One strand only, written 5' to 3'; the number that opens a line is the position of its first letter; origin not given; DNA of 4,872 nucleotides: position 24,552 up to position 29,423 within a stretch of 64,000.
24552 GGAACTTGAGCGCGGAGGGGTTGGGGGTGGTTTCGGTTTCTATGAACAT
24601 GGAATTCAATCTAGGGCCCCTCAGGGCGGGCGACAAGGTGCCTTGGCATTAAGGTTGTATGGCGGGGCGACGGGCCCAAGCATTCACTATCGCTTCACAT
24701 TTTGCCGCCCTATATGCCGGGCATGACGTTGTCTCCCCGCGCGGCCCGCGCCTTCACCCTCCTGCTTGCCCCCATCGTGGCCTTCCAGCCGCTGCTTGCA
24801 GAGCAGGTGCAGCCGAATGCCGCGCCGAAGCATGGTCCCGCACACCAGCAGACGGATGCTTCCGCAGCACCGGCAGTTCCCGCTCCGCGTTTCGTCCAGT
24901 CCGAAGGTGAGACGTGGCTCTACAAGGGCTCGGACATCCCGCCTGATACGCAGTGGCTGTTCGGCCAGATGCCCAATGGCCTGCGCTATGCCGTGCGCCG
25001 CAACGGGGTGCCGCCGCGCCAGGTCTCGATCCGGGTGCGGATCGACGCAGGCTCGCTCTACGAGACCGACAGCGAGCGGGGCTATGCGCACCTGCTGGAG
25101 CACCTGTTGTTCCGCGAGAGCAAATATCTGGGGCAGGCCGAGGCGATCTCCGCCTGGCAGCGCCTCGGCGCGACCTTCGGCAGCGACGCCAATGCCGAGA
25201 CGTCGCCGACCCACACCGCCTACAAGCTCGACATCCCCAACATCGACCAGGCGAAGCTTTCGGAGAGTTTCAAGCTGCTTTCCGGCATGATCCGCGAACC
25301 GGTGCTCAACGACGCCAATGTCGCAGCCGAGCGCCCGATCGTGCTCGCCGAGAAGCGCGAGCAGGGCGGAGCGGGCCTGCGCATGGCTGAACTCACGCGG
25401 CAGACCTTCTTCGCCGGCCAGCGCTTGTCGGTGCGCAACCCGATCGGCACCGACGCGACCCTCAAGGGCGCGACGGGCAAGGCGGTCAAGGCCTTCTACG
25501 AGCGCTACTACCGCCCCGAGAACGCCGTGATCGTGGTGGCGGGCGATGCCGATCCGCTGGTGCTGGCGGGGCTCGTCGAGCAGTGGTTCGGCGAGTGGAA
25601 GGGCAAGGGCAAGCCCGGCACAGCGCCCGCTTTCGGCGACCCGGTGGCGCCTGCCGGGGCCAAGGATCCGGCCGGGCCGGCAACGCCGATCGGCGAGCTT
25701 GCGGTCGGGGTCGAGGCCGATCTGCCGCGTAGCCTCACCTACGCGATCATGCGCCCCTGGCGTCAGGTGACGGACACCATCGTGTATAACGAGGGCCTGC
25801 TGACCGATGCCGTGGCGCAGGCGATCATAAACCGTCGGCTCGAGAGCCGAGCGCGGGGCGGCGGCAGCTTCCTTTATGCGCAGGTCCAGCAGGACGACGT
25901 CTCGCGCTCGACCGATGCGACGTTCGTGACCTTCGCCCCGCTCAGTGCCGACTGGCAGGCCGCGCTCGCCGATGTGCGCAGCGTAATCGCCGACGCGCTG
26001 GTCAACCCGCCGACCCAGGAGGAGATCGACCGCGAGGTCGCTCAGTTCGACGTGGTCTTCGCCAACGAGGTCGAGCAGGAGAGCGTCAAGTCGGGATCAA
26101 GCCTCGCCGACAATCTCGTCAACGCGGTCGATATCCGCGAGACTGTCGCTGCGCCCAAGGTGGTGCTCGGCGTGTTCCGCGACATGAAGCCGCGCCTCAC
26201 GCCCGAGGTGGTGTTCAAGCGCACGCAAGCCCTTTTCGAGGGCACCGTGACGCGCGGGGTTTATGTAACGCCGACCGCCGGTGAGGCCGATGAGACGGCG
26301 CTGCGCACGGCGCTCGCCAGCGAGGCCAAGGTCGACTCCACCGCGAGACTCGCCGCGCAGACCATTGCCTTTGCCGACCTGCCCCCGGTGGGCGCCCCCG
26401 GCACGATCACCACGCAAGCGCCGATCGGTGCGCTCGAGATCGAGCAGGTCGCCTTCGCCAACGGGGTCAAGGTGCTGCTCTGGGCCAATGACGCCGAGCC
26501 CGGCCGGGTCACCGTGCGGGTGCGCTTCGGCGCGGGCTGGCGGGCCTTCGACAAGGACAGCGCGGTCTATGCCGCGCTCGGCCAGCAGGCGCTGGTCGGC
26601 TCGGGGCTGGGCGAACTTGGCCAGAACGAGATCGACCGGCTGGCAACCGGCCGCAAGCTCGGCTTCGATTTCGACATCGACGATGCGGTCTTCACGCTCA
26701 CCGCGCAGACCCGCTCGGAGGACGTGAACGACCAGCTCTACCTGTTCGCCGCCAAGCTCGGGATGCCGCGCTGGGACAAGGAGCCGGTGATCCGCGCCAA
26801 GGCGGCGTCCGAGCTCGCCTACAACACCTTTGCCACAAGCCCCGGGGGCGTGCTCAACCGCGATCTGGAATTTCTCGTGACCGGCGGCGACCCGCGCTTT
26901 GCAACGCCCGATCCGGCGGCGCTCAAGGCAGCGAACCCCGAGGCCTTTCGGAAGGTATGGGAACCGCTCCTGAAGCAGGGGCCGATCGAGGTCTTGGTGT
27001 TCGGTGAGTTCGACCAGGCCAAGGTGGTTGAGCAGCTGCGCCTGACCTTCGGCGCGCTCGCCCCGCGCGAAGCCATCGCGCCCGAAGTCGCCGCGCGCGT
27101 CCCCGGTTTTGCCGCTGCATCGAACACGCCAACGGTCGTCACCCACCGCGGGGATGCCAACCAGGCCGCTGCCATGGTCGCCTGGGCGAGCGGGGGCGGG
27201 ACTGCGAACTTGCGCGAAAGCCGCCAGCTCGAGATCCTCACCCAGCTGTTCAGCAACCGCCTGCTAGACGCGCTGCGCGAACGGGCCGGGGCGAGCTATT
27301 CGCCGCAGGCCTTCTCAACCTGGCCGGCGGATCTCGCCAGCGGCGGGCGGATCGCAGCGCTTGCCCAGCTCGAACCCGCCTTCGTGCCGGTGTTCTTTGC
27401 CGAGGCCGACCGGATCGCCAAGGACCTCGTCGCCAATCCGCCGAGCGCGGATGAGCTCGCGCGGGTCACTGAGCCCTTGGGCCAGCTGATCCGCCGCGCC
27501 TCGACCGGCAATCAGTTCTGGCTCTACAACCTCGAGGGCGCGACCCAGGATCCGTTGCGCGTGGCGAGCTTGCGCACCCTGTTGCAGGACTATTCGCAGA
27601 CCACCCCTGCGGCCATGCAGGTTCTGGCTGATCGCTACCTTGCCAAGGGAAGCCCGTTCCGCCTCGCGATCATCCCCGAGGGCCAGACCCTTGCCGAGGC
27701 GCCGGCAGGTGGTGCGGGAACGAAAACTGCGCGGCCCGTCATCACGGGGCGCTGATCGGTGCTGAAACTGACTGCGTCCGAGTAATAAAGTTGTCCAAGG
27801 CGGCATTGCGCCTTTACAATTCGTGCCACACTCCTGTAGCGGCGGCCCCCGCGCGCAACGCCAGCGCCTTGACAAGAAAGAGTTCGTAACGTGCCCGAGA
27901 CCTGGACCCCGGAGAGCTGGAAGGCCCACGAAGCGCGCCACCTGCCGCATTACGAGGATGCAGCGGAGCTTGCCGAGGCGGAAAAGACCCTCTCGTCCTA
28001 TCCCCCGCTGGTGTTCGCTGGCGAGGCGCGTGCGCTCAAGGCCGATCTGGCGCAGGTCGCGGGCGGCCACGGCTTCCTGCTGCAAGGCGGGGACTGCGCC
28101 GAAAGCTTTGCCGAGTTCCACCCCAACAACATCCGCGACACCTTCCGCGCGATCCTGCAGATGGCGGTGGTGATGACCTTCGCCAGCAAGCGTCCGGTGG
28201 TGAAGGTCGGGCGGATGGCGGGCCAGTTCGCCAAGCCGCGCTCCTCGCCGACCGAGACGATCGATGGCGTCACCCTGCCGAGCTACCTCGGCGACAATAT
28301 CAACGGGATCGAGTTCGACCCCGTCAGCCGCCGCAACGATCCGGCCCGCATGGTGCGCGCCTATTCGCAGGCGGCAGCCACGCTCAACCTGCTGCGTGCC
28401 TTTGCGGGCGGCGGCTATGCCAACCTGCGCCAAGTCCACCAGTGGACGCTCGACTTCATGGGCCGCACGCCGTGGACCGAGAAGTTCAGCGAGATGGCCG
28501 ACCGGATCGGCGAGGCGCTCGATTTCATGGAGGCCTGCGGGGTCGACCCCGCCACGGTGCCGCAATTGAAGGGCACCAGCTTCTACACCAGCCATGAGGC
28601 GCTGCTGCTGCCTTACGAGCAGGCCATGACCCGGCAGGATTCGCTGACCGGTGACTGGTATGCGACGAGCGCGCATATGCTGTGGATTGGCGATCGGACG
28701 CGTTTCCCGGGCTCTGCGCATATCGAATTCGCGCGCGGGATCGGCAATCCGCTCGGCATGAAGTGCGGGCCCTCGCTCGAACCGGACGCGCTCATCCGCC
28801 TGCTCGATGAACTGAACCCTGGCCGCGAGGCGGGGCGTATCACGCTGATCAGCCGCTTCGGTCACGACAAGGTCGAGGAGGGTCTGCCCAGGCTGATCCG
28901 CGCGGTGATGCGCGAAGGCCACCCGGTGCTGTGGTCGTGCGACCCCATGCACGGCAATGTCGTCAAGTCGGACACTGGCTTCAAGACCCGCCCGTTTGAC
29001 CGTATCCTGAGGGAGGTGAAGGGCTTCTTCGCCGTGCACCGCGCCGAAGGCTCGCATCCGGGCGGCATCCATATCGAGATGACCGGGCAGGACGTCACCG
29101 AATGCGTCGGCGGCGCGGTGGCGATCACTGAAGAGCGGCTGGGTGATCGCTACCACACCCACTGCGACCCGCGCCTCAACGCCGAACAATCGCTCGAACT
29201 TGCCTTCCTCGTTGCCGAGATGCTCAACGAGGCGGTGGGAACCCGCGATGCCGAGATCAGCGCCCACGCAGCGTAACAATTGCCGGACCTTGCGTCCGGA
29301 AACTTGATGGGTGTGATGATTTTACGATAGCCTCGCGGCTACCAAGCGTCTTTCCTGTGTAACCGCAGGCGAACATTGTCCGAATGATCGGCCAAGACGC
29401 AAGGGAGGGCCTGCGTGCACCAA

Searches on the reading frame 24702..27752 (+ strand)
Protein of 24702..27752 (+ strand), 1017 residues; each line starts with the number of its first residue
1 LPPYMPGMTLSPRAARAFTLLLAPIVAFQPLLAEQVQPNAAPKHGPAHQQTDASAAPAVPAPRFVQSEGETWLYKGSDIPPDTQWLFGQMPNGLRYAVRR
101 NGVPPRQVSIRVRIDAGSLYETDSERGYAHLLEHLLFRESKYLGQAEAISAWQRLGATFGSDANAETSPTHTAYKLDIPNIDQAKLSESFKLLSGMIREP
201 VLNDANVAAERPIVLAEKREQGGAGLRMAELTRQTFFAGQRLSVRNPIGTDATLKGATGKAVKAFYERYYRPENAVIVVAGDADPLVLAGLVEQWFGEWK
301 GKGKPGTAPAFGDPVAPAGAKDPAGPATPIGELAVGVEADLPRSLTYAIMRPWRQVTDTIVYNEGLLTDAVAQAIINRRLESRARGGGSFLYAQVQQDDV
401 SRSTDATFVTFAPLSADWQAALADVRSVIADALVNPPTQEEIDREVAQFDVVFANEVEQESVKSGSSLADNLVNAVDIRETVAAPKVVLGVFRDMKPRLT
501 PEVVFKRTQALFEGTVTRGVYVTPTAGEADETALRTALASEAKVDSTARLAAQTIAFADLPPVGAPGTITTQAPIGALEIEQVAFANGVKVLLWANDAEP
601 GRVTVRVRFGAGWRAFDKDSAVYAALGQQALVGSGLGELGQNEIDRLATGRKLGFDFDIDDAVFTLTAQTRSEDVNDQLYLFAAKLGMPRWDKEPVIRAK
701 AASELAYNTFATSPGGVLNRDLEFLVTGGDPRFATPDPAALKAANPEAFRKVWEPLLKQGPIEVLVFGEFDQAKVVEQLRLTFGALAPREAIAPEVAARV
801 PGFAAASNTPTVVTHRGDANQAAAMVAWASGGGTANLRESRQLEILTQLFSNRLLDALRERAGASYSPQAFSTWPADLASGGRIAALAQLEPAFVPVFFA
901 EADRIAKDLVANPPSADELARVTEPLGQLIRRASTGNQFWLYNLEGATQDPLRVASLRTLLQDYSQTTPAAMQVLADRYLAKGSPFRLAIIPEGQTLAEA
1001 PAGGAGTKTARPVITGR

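Call 13: search_protein_families(library=ncbifam, proteins=[window:24702-27752:+])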
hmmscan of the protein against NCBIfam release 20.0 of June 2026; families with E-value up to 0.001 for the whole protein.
window:24702-27752:+ (1017 aa): 4 families
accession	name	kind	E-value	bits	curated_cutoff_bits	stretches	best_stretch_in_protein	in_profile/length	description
NF011681.0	PRK15101.1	equivalog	5.1e-14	51.3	765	1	113-300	71-256/961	pitrilysin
TIGR02110.1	PQQ_syn_pqqF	equivalog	2.8e-12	46.2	320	1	90-281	5-192/697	pyrroloquinoline quinone biosynthesis protein PqqF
NF047421.1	YfmH_fam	equivalog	2e-09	37.1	250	1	126-293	60-215/425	EF-P 5-aminopentanol modification-associated protein YfmH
NF047422.1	YfmF_fam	equivalog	0.00019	20.5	285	0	130-296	35-213/412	EF-P 5-aminopentanol modification-associated protein YfmF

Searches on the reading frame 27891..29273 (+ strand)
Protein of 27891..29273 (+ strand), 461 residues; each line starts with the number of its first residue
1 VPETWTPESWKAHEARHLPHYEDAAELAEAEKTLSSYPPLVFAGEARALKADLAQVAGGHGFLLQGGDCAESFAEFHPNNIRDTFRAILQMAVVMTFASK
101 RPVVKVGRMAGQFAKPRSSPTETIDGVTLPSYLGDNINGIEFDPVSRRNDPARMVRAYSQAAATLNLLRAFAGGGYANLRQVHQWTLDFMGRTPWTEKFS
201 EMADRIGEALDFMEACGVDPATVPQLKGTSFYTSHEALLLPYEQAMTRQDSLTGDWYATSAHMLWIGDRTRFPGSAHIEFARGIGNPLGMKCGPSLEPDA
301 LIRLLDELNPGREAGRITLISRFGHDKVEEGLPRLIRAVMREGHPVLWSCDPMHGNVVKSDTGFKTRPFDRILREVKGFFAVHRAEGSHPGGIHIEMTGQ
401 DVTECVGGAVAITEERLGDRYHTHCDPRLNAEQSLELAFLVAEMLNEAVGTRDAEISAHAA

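Call 14: search_protein_families(library=ncbifam, proteins=[window:27891-29273:+])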
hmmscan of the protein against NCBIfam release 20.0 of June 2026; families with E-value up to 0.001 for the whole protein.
window:27891-29273:+ (461 aa): 1 family
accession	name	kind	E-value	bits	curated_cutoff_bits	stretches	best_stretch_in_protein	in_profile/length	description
TIGR01358.1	DAHP_synth_II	equivalog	4e-206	684.8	614.7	1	5-447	1-441/443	class II 3-deoxy-7-phosphoheptulonate synthase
